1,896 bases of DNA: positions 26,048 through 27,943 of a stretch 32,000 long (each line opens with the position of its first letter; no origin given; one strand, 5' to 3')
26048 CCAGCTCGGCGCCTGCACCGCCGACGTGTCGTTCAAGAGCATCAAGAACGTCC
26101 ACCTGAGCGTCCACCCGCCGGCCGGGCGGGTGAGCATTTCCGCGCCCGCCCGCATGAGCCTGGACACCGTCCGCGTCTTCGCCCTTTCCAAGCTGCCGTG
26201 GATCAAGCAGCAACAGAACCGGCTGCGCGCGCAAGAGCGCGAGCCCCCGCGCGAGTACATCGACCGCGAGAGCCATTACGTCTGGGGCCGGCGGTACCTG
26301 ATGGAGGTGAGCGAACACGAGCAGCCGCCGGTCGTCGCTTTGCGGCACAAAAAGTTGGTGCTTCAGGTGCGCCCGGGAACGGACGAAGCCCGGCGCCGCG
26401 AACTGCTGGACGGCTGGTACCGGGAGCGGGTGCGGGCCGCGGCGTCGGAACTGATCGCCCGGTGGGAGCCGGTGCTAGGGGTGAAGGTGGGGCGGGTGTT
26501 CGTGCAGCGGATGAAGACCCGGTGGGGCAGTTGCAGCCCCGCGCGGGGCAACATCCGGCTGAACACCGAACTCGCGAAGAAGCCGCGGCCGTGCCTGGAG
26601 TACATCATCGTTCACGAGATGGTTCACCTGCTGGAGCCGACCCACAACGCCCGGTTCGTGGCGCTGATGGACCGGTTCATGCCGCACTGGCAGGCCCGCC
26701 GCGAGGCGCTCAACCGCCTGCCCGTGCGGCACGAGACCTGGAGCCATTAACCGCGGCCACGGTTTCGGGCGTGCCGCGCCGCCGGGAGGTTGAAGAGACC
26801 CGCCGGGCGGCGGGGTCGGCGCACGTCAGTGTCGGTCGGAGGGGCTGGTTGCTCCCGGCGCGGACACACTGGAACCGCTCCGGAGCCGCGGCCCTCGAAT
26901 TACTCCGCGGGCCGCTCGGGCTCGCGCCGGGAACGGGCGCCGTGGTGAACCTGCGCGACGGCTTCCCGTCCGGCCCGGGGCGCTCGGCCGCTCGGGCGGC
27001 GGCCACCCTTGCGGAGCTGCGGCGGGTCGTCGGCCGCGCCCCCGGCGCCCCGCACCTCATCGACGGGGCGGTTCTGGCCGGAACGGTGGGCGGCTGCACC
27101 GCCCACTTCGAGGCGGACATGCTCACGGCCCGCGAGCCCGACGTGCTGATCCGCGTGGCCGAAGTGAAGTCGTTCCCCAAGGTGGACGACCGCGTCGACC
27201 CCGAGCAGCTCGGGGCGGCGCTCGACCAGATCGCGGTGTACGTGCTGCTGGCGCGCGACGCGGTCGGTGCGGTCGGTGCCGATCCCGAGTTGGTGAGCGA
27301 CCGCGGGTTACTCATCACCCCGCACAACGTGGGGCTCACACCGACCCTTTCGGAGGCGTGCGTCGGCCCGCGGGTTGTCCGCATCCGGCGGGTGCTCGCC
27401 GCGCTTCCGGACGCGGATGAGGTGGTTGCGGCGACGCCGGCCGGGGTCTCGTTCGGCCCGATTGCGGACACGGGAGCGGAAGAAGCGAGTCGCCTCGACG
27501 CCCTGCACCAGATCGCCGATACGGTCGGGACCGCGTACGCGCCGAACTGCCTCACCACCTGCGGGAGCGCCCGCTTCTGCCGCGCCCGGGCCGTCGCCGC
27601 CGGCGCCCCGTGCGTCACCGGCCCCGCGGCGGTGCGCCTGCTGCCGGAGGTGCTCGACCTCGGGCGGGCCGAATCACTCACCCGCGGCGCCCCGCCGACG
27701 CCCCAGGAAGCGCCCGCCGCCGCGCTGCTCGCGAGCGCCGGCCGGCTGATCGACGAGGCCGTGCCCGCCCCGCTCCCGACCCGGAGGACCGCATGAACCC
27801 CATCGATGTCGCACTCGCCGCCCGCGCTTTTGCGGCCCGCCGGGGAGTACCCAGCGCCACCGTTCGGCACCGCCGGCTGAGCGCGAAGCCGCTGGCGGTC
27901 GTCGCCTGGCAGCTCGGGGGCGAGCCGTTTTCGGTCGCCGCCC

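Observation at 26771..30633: Unassigned three-gene operon: Cas4-like 4-Cys nuclease, 489-aa orphan, RecD/Dda-like SF1 helicase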

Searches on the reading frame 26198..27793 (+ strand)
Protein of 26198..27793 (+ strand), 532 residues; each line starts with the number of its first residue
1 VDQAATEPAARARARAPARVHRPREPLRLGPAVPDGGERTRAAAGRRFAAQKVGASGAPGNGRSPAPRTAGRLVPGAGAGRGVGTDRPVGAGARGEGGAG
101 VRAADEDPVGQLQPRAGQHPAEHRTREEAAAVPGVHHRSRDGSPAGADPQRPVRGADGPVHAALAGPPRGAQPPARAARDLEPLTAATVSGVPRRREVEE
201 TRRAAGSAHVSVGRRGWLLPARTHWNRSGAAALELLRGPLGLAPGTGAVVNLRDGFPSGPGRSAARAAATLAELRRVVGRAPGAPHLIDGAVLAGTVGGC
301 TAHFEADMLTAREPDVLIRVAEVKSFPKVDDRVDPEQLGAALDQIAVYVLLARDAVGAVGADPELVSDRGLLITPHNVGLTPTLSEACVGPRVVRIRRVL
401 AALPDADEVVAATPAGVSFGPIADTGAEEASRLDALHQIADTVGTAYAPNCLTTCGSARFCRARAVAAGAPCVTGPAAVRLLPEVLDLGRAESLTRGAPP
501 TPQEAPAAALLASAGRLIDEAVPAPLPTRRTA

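Call 16: search_solved_structures(query=A1, max_evalue=10, show_alignments=2)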
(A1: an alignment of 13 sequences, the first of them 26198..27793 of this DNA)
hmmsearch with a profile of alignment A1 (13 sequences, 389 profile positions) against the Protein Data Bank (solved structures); distinct sequences matched with E-value up to 10: 2.
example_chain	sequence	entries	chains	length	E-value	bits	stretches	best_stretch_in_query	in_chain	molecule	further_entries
3zii_A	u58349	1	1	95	0.15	13.8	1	199-243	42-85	CELL DIVISION PROTEIN SEPF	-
3zih_A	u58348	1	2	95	0.45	12.3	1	199-243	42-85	CELL DIVISION PROTEIN SEPF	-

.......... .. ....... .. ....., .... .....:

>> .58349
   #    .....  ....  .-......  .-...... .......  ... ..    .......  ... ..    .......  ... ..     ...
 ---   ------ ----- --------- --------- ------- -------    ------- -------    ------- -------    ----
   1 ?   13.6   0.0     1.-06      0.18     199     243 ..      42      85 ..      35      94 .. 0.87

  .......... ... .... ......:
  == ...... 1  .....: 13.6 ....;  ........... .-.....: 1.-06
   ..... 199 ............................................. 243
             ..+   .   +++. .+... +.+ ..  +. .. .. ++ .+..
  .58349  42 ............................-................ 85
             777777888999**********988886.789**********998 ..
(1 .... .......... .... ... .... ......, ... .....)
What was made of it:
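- On RecB/Cas4/EXO5-type Fe-S PD-(D/E)XK nucleases: The family profile against PDB sequences gave only a chance SepF hit (call 16).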
